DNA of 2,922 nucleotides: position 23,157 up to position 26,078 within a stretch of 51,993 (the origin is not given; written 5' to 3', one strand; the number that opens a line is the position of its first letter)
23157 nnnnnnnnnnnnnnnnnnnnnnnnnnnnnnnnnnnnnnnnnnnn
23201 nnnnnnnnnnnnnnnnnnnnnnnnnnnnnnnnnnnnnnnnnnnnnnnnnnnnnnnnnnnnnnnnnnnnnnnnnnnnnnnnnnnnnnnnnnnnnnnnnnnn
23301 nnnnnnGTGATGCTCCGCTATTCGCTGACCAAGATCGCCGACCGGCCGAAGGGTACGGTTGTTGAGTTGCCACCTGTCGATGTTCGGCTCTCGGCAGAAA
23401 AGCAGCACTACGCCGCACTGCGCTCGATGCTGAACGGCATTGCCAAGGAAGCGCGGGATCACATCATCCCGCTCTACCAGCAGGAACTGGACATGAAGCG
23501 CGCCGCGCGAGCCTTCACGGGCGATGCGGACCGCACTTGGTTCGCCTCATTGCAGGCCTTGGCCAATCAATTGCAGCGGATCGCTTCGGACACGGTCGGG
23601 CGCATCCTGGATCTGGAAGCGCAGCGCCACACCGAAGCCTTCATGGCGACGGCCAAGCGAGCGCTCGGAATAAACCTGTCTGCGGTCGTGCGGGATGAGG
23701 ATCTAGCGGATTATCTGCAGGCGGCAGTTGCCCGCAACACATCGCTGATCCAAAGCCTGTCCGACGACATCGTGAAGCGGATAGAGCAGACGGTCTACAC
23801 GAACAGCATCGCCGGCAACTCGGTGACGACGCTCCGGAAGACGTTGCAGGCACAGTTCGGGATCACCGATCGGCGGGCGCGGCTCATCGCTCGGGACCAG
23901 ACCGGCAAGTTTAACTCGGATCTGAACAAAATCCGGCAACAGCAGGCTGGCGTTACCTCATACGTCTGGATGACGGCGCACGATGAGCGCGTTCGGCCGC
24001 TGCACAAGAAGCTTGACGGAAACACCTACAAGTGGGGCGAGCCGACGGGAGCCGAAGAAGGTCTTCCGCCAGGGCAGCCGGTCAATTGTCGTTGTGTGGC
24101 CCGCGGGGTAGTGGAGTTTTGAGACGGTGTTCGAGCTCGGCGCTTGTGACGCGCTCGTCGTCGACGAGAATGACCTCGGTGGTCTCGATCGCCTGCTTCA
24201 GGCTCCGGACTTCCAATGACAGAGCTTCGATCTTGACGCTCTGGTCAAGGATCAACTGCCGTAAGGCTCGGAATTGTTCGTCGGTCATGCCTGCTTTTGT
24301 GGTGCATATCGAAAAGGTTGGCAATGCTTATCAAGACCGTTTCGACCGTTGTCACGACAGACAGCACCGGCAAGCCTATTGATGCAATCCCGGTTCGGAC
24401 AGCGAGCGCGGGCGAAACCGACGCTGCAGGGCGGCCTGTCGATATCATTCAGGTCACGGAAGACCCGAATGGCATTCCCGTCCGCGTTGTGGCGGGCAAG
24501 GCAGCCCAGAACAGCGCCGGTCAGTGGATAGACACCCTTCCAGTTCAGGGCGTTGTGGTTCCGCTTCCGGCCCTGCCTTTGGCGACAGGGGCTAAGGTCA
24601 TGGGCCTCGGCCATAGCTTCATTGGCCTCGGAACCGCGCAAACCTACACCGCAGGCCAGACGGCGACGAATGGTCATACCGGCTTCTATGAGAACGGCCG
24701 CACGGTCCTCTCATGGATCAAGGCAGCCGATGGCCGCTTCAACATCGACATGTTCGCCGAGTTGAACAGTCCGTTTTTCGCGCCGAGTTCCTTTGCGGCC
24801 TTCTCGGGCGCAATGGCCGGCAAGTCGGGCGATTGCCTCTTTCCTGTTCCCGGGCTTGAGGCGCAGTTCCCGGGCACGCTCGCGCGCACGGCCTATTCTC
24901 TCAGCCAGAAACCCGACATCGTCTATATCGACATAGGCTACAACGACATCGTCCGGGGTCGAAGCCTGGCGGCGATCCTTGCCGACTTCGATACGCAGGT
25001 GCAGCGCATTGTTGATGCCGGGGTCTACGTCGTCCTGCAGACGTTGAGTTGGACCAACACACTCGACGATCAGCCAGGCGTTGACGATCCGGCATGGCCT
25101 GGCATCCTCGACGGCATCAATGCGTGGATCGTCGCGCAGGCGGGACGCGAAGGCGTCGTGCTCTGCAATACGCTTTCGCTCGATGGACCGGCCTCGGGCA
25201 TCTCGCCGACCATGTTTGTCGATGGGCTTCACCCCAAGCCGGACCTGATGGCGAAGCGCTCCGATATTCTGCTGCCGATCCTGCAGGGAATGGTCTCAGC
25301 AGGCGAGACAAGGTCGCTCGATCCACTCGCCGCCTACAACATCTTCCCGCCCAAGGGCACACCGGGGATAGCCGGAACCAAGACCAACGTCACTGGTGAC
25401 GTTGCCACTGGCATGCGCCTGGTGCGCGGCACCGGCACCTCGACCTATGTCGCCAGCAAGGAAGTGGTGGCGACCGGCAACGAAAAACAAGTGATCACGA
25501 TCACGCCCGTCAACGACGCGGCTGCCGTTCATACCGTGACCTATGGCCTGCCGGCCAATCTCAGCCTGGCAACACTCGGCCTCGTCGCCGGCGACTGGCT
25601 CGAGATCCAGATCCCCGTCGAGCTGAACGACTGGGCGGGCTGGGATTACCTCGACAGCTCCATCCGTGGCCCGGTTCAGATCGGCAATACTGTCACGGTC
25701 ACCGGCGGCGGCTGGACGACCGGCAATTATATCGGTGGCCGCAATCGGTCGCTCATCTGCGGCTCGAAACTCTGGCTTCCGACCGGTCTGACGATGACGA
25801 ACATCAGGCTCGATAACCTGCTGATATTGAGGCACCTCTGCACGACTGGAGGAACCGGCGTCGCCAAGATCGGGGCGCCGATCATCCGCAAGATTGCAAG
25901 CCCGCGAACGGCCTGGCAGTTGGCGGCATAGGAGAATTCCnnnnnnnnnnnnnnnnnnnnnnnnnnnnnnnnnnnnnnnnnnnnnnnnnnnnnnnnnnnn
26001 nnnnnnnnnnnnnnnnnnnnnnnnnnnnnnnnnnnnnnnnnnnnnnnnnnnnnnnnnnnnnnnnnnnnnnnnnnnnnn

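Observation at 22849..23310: Portal protein carries a C-terminal 2H-phosphoesterase (Acb1/LigT-like) domain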

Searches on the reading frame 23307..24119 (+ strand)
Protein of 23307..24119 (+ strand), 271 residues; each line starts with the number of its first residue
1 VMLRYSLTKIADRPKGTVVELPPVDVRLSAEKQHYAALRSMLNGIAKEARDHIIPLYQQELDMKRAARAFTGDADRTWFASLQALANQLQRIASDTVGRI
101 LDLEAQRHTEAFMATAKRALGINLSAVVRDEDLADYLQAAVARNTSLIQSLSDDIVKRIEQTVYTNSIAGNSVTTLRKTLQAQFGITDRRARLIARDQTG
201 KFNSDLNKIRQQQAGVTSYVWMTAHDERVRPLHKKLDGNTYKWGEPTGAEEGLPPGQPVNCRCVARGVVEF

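Call 3: search_protein_families(library=pfam, proteins=[window:23307-24119:+], max_evalue=1)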
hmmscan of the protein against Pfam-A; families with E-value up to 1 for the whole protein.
window:23307-24119:+ (271 aa): 6 families
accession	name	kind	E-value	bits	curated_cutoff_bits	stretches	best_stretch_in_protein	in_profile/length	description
PF04233.19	Phage_Mu_F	-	3.9e-18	66.7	29.6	1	159-265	3-111/112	Phage Mu protein F like protein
PF21187.2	CYAA_C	-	0.0043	17.7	22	1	76-148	19-89/100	Yeast adenylate cyclase, C-terminal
PF24554.1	DUF7603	-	0.097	13.9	27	1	76-161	21-91/110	Domain of unknown function (DUF7603)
PF17203.10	sCache_3_2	-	0.13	12.8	28.4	1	134-206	4-78/140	Single cache domain 3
PF22521.2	HypF_C_2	-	0.2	11.8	27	1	62-182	62-183/241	Carbamoyltransferase, Kae1-like Domain, second subdomain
PF22313.1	DIP0205-like_N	-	0.4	11.1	27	1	108-147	8-42/57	DIP0205-like, N-terminal domain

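Call 48: search_protein_families(library=phrogs, proteins=[window:23307-24119:+], max_evalue=0.001)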
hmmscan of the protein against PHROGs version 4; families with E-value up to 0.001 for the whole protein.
window:23307-24119:+ (271 aa): 13 families
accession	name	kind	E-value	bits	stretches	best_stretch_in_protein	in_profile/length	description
phrog_324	-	head and packaging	5.8e-71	241.3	1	8-270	55-319/624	head morphogenesis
phrog_4529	-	head and packaging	3.2e-34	120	1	114-265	129-284/533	minor head protein and DNA pilot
phrog_15127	-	head and packaging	1.5e-29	104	1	31-247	5-221/602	head protein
phrog_595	-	head and packaging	1.9e-23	84.6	1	35-269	68-298/513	head maturation protease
phrog_2662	-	head and packaging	3.8e-16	59.8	1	53-264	515-704/717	portal protein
phrog_6577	-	unknown function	2e-12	47.3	1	137-265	99-226/1066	-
phrog_115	-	head and packaging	6e-12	46.5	1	82-269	123-318/665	minor head protein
phrog_2468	-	head and packaging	7.7e-11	43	1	39-269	33-273/303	head morphogenesis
phrog_4728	-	head and packaging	1.2e-09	38.5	1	152-269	181-300/591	head morphogenesis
phrog_2841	-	head and packaging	1.5e-06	28.6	1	153-269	193-307/525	minor head protein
phrog_3517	-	head and packaging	2e-06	28.3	1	190-268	234-328/371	head morphogenesis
phrog_859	-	head and packaging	3.8e-05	23.4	1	82-266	82-287/807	portal protein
phrog_758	-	head and packaging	0.00024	21.5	1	122-264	141-286/326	head morphogenesis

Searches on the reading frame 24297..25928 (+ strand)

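Call 3: search_protein_families(library=pfam, proteins=[window:24297-25928:+], max_evalue=1)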
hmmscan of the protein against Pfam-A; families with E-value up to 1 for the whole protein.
window:24297-25928:+ (544 aa): 3 families
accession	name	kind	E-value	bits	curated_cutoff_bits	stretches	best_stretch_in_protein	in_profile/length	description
PF13472.12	Lipase_GDSL_2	-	7.3e-11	43.3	32.9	1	174-316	39-174/178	GDSL-like Lipase/Acylhydrolase family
PF17182.10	OSK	-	0.0051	16.5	27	1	207-251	72-116/202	OSK domain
PF00657.28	Lipase_GDSL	-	0.11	13.1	23.6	1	201-237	71-109/208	GDSL-like Lipase/Acylhydrolase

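Call 48: search_protein_families(library=phrogs, proteins=[window:24297-25928:+], max_evalue=0.001)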
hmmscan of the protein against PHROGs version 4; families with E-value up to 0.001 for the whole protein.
window:24297-25928:+ (544 aa): 2 families
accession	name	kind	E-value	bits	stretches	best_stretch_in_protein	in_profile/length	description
phrog_6102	-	moron, auxiliary metabolic gene and host takeover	1e-12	48.6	1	146-468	69-376/442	lipase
phrog_19622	-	other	0.00027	20.5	1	199-314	118-226/524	esterase/lipase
